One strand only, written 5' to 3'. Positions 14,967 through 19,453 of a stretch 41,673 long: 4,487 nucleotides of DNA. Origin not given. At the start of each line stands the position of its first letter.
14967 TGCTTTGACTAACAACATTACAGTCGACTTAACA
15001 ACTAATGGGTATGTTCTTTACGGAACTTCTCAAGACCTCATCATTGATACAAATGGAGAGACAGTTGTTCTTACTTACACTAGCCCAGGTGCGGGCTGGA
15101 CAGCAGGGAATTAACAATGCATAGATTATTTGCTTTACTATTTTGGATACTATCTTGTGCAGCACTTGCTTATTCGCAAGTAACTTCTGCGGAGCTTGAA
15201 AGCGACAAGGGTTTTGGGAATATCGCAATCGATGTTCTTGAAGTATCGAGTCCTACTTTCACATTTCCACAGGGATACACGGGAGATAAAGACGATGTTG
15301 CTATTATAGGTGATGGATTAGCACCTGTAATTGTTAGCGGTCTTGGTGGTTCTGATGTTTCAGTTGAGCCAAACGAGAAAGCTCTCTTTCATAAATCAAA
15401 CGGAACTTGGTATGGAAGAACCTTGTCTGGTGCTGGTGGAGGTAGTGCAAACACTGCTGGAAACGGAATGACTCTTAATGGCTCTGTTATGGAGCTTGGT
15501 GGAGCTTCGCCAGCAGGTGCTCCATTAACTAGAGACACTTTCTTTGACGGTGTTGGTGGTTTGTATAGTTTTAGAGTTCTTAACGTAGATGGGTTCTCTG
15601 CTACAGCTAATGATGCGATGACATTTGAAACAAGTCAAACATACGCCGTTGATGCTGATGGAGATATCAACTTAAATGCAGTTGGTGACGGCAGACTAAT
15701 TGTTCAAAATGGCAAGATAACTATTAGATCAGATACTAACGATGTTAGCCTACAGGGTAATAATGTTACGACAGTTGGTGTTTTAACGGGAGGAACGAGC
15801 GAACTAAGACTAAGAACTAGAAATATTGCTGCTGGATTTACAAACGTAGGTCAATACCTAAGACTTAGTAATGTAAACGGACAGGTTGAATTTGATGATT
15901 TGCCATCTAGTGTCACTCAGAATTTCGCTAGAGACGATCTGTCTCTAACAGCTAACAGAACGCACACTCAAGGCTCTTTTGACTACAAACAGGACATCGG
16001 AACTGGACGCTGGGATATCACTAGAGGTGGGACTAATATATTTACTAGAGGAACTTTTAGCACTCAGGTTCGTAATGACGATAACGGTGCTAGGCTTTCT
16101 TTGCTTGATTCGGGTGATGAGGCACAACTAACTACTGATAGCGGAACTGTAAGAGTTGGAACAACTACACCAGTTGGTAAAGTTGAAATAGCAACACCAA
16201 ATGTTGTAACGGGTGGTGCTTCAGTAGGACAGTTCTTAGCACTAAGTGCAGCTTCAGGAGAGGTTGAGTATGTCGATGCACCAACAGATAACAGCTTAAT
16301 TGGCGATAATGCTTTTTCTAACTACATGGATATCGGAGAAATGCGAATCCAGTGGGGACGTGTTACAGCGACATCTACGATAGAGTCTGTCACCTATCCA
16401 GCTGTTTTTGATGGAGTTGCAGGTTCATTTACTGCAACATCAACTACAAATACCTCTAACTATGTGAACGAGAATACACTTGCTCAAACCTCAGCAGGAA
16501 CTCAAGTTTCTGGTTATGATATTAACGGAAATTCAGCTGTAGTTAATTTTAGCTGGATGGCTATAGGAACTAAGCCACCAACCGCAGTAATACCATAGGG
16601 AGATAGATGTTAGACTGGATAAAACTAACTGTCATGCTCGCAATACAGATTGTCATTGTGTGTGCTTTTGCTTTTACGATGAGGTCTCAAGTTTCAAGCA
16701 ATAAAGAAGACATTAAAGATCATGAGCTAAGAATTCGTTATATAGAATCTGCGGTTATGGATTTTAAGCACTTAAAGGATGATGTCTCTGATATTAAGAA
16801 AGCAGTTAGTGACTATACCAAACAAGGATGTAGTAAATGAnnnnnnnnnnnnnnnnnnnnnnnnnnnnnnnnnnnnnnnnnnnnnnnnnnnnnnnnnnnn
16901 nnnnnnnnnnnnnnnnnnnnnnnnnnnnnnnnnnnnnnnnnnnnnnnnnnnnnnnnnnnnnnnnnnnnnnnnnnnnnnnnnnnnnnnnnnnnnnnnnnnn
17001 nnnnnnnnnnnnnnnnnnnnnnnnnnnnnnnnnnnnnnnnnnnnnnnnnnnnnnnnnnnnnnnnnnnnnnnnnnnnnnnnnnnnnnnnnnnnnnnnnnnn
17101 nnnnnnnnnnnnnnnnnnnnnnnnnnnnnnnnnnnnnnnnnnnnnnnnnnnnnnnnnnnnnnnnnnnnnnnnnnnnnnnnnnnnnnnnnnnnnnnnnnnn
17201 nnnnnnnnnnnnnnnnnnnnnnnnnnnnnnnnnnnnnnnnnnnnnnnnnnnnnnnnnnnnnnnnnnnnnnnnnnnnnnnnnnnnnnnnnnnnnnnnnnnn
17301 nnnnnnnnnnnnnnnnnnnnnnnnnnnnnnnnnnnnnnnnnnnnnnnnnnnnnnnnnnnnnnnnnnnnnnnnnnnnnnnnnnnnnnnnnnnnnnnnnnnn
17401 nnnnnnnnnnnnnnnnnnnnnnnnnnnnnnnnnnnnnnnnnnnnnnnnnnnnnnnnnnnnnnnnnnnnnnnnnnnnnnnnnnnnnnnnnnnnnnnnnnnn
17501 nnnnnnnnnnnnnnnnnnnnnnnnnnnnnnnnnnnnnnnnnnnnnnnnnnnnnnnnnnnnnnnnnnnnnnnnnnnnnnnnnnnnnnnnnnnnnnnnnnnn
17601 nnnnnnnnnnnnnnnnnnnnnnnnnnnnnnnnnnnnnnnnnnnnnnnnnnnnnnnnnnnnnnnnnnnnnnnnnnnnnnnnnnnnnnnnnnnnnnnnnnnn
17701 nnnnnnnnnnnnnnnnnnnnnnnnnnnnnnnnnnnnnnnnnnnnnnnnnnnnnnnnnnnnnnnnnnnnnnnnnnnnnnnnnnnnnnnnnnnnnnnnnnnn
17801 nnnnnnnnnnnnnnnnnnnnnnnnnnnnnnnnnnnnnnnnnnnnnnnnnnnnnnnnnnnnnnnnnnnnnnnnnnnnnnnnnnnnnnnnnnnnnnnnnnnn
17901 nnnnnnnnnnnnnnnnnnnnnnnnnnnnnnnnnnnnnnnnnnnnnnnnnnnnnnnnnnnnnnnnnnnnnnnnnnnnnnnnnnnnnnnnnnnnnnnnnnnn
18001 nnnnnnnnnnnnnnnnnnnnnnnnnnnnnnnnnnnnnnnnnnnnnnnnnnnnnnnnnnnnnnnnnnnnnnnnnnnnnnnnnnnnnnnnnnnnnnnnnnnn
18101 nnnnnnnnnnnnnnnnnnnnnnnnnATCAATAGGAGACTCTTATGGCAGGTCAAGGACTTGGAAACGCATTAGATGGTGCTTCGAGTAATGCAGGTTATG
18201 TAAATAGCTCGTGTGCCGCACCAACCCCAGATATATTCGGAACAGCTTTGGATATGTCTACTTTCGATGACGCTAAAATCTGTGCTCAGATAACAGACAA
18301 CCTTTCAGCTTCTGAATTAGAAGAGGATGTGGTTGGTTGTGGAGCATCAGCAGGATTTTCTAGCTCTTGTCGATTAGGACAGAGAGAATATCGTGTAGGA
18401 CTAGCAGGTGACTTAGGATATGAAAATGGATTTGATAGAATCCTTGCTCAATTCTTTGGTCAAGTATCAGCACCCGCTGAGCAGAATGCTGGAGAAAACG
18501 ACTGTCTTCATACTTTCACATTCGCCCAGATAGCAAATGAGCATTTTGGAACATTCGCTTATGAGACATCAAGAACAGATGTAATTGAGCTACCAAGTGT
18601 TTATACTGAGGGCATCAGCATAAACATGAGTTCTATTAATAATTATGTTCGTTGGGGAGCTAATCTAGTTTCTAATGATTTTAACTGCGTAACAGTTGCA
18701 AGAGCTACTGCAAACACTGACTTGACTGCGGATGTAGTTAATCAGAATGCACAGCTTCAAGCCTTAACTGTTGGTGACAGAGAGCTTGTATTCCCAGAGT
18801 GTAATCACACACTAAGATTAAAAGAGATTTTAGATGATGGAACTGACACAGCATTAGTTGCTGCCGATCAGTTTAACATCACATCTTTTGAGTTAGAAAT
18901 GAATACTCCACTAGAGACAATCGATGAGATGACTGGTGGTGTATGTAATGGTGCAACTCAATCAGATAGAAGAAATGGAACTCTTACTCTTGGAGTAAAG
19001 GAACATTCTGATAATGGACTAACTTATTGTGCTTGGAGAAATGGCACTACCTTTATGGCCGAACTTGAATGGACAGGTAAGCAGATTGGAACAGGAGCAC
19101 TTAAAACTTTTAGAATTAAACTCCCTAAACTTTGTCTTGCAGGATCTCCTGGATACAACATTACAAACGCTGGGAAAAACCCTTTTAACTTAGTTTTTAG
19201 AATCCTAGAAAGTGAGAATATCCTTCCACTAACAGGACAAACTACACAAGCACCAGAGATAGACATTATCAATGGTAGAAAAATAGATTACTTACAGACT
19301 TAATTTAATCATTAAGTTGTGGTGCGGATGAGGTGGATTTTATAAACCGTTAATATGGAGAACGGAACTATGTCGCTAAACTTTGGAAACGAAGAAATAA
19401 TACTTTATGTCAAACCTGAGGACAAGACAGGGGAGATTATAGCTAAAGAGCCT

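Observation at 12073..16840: Exported fibre-like protein cassette embedded in the virion-assembly operon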

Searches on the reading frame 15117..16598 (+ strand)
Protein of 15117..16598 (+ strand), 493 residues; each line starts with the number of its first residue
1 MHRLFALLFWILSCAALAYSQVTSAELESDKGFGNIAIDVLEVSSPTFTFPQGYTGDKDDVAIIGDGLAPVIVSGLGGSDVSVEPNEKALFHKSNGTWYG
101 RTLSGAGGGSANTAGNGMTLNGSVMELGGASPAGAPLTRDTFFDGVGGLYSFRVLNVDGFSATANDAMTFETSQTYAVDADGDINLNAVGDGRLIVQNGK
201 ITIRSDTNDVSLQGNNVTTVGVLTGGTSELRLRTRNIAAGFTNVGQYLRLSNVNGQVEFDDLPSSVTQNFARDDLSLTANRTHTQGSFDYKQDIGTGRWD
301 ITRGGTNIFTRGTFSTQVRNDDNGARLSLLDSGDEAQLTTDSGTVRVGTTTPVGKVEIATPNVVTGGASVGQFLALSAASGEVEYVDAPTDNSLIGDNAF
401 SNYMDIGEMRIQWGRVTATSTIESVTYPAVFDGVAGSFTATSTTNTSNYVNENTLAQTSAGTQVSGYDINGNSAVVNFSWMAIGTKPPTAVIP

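Call 5: search_protein_families(library=pfam, proteins=[window:15117-16598:+], max_evalue=0.1)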
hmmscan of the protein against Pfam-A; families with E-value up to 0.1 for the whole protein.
window:15117-16598:+ (493 aa): 2 families
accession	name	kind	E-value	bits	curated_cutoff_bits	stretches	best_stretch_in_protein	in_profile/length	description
PF21882.2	Gp53-like_C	-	4.9e-06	27.4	24.9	1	411-484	8-83/84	Putative tail fiber protein gp53-like, C-terminal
PF09259.16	Fve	-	0.086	13.5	25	0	411-464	22-73/111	Fungal immunomodulatory protein Fve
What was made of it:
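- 16347..16568 (+): Gp53-like C-terminal fibre tip (aa 411-484). PF21882, E 4.9e-6, 27.4 bits against a cut-off of 24.9 (call 5).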

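Call 6: search_protein_families(library=phrogs, proteins=[window:15117-16598:+], max_evalue=0.01)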
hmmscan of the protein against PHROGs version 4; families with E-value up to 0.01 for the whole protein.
window:15117-16598:+ (493 aa): 0 families

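Call 8: search_dna_similar(query=window:15117-16598:+, collection=phages, mode=protein, max_evalue=0.001)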
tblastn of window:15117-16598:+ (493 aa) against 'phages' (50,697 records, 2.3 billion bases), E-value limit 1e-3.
No match.

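Call 16: find_homologous_proteins(query=window:15117-16598:+)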
Query window:15117-16598:+ (493 aa): 2 proteins with E <= 0.001 among 8000 candidates.
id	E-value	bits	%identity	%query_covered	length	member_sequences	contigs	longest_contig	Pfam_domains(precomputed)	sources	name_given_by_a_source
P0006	0.0e+0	1072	100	100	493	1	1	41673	PF21882.3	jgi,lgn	-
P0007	2.9e-59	219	68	32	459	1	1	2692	-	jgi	-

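Call 21: search_solved_structures(query=window:15117-16598:+, max_evalue=1, show_alignments=2)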
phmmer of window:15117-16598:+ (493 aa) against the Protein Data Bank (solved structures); distinct sequences matched with E-value up to 1: 1.
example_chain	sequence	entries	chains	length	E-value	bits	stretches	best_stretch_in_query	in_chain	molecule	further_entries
4mtm_A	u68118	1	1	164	0.0091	18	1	339-484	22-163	Putative tail fiber protein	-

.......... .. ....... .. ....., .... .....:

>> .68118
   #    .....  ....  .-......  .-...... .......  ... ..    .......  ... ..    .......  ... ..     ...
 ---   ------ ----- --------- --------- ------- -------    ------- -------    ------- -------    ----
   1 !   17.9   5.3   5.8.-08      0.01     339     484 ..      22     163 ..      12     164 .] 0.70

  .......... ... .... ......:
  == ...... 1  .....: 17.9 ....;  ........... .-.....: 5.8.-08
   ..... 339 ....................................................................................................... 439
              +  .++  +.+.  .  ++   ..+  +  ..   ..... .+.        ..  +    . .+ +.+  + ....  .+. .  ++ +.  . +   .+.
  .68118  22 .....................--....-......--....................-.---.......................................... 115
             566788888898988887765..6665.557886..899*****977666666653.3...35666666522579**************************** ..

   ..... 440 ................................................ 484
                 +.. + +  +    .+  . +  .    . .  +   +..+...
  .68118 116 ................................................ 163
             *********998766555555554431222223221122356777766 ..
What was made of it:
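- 16347..16568 (+): 4mtm_A E 0.009 (call 21).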

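Call 36: predict_structure(protein=window:15117-16598:+)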
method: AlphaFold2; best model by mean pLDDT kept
length: 493 residues; sequences in the alignment: 1
mean_pLDDT: 34.6   pTM: 0.21
mean pLDDT of the five models: 34.6, 31.6, 31.2, 31.2, 29.1
residues with pLDDT >= 90: 0; 70-90: 7; 50-70: 17; < 50: 469
segments of 3 or more residues with pLDDT < 50: 18-299, 301-303, 306-406, 413-493
pLDDT, mean of each block of 10 residues (from residue 1): 67 58 35 28 27 31 33 30 31 36 33 27 27 33 32 25 26 26 28 27 31 34 34 36 36 39 39 33 37 45 46 34 32 33 31 28 26 28 31 35 47 45 40 36 33 31 34 41 41 26
secondary structure, 60 per line:
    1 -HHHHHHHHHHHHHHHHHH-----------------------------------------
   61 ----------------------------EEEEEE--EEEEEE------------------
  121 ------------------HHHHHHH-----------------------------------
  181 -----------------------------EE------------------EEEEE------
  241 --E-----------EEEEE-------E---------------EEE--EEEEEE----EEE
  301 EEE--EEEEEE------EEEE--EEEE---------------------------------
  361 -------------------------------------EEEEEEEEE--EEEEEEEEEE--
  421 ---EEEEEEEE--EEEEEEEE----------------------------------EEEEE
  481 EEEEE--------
elements in order: H2-19 E89-94 E97-102 H139-145 E230-234 E255-259 E283-285 E288-293 E298-303 E306-311 E318-321 E324-327 E398-406 E409-418 E424-431 E434-441 E476-485
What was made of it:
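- A single-sequence AlphaFold model predicts an N-terminal helix at residues 2-19 of ORF-B (call 36).
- Tried and rejected: Single-sequence AlphaFold of ORF-B was useless (pLDDT 35, call 36).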

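Call 56: search_protein_families(library=ncbifam, proteins=[window:15117-16598:+], max_evalue=0.01)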
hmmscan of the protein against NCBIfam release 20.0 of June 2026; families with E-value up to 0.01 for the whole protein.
window:15117-16598:+ (493 aa): 0 families

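Call 59: find_encoding_contigs(protein=P0007, flank=10000, max_places=2)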
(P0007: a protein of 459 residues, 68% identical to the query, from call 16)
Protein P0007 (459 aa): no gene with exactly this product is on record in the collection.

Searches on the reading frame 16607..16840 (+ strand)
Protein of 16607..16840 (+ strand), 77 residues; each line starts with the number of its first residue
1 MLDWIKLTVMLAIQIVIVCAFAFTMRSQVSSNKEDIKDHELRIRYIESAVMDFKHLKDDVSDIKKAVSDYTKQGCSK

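Call 5: search_protein_families(library=pfam, proteins=[window:16607-16840:+], max_evalue=0.1)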
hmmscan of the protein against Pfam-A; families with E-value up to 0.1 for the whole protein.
window:16607-16840:+ (77 aa): 3 families
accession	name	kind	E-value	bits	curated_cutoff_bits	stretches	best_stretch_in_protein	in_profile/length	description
PF13314.11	DUF4083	-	0.0077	16.6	25.4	1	3-34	4-36/57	Domain of unknown function (DUF4083)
PF24073.1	DUF7365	-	0.011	16.3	27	0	15-50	14-49/101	Coiled-coil region of unknown function (DUF7365)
PF13743.12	Thioredoxin_5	-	0.061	13.5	27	1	20-61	94-135/186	Thioredoxin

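Call 6: search_protein_families(library=phrogs, proteins=[window:16607-16840:+], max_evalue=0.01)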
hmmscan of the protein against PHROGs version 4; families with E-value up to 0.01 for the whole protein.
window:16607-16840:+ (77 aa): 4 families
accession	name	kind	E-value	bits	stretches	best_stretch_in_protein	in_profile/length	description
phrog_15236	-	unknown function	0.0011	20.2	1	25-62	11-48/122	-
phrog_10340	-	lysis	0.0021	19.2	1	11-73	11-68/77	holin/anti-holin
phrog_19043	-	unknown function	0.005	18.2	1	21-72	29-80/99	-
phrog_30209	-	unknown function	0.0072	17.3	1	11-71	37-91/102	-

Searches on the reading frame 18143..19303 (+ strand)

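Call 5: search_protein_families(library=pfam, proteins=[window:18143-19303:+], max_evalue=0.1)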
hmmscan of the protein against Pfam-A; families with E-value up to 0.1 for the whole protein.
window:18143-19303:+ (386 aa): 0 families

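Call 6: search_protein_families(library=phrogs, proteins=[window:18143-19303:+], max_evalue=0.01)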
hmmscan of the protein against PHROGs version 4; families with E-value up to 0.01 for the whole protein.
window:18143-19303:+ (386 aa): 1 family
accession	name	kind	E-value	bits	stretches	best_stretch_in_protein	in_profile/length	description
phrog_290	-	tail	0.0011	19.3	0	77-330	70-293/411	minor tail protein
